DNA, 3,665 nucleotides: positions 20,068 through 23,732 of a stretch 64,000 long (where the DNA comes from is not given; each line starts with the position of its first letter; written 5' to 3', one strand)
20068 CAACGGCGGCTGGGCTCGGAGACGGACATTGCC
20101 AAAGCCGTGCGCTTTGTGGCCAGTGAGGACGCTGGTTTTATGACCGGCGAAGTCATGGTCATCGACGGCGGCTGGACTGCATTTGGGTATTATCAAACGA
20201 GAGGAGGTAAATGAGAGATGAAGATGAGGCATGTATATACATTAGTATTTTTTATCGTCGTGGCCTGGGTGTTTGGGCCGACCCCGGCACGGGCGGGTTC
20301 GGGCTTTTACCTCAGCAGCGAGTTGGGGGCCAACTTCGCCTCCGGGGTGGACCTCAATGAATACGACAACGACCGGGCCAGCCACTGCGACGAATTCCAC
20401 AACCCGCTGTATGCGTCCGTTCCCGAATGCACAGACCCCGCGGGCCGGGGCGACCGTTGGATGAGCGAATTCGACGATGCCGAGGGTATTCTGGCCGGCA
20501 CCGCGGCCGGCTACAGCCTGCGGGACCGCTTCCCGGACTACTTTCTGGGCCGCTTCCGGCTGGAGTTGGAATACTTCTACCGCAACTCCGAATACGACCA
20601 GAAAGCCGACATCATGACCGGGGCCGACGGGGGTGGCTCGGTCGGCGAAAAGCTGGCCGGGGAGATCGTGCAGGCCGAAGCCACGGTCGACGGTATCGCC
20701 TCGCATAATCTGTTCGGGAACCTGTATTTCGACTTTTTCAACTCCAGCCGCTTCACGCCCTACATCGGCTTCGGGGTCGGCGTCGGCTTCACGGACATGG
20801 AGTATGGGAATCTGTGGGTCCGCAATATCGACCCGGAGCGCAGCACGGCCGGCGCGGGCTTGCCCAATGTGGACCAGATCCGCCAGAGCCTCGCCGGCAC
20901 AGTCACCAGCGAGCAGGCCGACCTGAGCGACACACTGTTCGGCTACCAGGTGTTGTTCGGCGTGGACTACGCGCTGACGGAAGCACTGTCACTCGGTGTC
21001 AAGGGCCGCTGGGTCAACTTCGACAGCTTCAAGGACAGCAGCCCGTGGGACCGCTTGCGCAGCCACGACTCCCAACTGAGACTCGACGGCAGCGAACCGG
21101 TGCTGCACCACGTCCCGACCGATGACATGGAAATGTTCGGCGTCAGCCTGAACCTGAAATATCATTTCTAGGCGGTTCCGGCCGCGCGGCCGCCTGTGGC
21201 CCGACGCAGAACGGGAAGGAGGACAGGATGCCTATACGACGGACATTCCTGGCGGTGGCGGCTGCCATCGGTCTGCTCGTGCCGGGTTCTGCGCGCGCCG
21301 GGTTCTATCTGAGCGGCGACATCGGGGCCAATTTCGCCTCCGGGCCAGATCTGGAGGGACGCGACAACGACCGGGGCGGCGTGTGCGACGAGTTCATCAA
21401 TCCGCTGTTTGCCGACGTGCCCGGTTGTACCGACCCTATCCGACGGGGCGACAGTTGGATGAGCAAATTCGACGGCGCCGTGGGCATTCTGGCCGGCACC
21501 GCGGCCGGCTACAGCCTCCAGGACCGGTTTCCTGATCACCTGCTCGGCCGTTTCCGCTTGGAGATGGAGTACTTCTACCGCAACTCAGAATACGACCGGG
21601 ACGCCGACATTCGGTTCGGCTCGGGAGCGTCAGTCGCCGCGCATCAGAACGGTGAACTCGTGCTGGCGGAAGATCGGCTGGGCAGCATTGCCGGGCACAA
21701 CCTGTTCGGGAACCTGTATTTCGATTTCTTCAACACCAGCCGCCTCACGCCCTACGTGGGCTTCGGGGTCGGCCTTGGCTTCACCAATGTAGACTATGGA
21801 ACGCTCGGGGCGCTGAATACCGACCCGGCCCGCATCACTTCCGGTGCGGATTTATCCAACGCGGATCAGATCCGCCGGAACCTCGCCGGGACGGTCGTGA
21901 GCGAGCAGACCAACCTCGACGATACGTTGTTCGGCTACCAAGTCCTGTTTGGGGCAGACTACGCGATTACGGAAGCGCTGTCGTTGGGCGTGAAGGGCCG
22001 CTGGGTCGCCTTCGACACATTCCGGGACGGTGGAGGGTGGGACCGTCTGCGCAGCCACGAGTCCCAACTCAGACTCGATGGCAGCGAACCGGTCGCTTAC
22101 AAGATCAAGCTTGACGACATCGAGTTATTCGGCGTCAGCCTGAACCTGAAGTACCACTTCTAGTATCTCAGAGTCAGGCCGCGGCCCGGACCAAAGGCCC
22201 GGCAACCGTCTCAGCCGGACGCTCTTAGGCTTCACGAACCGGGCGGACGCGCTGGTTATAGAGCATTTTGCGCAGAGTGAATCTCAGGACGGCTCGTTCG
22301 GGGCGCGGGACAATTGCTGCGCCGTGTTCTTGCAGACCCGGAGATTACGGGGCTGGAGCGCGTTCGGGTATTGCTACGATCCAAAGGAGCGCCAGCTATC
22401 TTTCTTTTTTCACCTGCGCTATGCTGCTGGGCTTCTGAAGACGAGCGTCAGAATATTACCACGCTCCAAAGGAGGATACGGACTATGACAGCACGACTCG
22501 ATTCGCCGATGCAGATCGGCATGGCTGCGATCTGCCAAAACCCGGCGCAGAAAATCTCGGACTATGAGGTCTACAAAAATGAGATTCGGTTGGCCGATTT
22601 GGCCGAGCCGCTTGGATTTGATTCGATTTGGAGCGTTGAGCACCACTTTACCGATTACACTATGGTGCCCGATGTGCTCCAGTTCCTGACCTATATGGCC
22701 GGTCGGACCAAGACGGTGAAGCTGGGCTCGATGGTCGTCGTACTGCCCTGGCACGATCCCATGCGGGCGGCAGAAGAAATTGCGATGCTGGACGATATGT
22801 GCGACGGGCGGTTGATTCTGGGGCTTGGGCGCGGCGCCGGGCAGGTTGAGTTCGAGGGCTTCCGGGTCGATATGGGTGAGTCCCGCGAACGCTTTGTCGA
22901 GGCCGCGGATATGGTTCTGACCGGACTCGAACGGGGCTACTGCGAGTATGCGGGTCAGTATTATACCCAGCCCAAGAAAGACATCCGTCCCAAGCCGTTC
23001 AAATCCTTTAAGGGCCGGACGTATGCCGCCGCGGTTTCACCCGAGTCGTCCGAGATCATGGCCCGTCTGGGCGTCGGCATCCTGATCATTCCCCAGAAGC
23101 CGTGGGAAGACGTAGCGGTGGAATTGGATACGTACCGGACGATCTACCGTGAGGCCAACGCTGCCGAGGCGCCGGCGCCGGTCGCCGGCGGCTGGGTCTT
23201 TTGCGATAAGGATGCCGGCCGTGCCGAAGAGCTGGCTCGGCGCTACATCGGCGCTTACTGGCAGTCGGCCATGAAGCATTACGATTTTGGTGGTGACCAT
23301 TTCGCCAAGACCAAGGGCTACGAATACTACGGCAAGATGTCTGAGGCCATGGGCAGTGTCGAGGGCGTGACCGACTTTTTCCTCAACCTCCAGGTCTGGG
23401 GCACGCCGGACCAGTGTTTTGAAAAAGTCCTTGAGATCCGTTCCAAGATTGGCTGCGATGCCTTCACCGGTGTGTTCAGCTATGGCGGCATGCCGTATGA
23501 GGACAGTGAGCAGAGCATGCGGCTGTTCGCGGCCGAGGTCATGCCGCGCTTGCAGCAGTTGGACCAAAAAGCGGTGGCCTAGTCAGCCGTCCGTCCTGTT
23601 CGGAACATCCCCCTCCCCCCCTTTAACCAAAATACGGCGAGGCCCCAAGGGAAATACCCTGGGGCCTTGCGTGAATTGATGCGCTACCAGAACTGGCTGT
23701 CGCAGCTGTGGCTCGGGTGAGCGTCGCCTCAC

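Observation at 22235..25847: Three direct copies of the GST 3' end delimit two single-gene insertions (an LLM oxidoreductase and an O-antigen-ligase-like protein)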

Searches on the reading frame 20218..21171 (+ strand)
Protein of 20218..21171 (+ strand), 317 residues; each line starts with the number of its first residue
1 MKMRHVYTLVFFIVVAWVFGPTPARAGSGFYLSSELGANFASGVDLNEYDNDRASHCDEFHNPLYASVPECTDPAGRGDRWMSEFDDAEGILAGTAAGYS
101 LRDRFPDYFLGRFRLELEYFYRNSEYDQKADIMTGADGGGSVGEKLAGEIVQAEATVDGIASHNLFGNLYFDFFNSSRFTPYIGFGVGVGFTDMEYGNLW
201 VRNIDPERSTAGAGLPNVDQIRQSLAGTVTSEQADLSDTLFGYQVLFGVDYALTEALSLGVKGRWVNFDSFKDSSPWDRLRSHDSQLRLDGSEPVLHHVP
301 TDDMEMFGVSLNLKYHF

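Call 13: search_protein_families(library=pfam, proteins=[window:20218-21171:+], max_evalue=0.01)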
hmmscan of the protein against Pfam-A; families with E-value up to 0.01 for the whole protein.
window:20218-21171:+ (317 aa): 3 families
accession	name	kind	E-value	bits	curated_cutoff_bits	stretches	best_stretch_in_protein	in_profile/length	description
PF02462.21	Opacity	-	0.00011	22.7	21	1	161-270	28-107/126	Opacity family porin protein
PF01617.23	Surface_Ag_2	-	0.00033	20.6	22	0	108-194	77-168/247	Surface antigen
PF13505.12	OMP_b-brl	-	0.00052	20.7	28.7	1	113-287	58-169/175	Outer membrane protein beta-barrel domain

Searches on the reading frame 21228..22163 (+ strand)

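Call 13: search_protein_families(library=pfam, proteins=[window:21228-22163:+], max_evalue=0.01)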
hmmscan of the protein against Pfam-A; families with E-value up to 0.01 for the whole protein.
window:21228-22163:+ (311 aa): 2 families
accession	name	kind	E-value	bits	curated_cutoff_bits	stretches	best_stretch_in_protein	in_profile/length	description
PF02462.21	Opacity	-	0.0025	18.3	21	1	153-255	26-98/126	Opacity family porin protein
PF13505.12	OMP_b-brl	-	0.0071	17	28.7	0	20-282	16-170/175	Outer membrane protein beta-barrel domain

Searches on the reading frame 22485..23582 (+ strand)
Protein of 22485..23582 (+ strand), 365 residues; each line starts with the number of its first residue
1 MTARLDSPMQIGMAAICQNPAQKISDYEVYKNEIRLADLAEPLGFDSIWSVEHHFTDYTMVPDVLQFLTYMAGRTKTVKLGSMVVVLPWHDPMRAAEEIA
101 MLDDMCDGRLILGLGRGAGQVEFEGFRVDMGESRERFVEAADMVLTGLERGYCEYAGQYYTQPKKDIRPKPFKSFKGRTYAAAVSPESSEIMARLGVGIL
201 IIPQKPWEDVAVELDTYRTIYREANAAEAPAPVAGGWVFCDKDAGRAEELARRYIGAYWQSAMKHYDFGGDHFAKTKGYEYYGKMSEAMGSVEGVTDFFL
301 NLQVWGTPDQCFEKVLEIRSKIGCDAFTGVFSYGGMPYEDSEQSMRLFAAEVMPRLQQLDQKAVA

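Call 13: search_protein_families(library=pfam, proteins=[window:22485-23582:+], max_evalue=0.01)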
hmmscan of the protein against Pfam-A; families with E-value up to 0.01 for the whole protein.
window:22485-23582:+ (365 aa): 1 family
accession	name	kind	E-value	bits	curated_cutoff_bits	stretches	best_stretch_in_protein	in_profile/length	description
PF00296.26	Bac_luciferase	-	2.9e-67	227.7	27.9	1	9-320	1-308/314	Luciferase-like monooxygenase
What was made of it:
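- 22485..23582 (+): LLM365, a luciferase-like monooxygenase convergent with GST. It is a conserved neighbour of GST in relatives, not a cassette. Pfam Bac_luciferase 2.9e-67 (call 13).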

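Call 67: search_protein_families(library=ncbifam, proteins=[window:22485-23582:+], max_evalue=0.001)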
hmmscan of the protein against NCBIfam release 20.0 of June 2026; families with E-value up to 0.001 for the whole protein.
window:22485-23582:+ (365 aa): 26 families (the best 25 are shown)
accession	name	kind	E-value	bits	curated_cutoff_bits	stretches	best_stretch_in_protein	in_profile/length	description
NF052254.1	luciferase_Alph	exception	1.1e-39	136.6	600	1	12-358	4-352/354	luciferase subunit alpha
TIGR03619.1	F420_Rv2161c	subfamily_domain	1.3e-28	100.2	166.9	1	35-236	2-217/247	TIGR03619 family F420-dependent LLM class oxidoreductase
NF052255.1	luciferase_Beta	exception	4e-27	95.1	500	1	28-225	19-214/325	luciferase subunit beta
TIGR03558.1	oxido_grp_1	subfamily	3.5e-25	88.9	166.95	1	28-327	17-303/325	MsnO8 family LLM class oxidoreductase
TIGR04027.1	LLM_KPN_01858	hypoth_equivalog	1e-24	87.2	412.9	1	37-208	26-190/326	putative FMN-dependent luciferase-like monooxygenase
TIGR03571.1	lucif_BA3436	subfamily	4.3e-23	82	303.9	1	27-174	27-180/304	TIGR03571 family LLM class oxidoreductase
TIGR03858.1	LLM_2I7G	subfamily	4.5e-23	81.7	462.25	1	21-356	16-336/337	Atu2307/SP_0267 family LLM class monooxygenase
TIGR04020.1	seco_metab_LLM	subfamily_domain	7.3e-22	77.9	244.45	1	27-333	15-323/341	MupA/Atu3671 family FMN-dependent luciferase-like monooxygenase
TIGR04036.1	LLM_CE1758_fam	subfamily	2.5e-19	69.3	479.1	1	16-254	11-255/355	CE1758 family FMN-dependent luciferase-like monooxygenase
TIGR03560.1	F420_Rv1855c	subfamily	3.2e-19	69.6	231.4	1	28-174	10-165/227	TIGR03560 family F420-dependent LLM class oxidoreductase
TIGR03555.1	F420_mer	equivalog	9.1e-18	64.7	348.7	1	34-327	15-302/325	5,10-methylenetetrahydromethanopterin reductase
NF002619.0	PRK02271.1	equivalog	3.4e-15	56.2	276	1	34-328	17-304/329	5,10-methylenetetrahydromethanopterin reductase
TIGR03621.1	F420_MSMEG_2516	subfamily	6e-14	51.9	213.15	1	33-164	16-144/295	TIGR03621 family F420-dependent LLM class oxidoreductase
NF007802.0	PRK10508.1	equivalog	7.7e-14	51.5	540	1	24-138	20-136/335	luciferase-like monooxygenase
TIGR03559.1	F420_Rv3520c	subfamily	2.4e-13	49.8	335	1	32-165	14-142/325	LLM class F420-dependent oxidoreductase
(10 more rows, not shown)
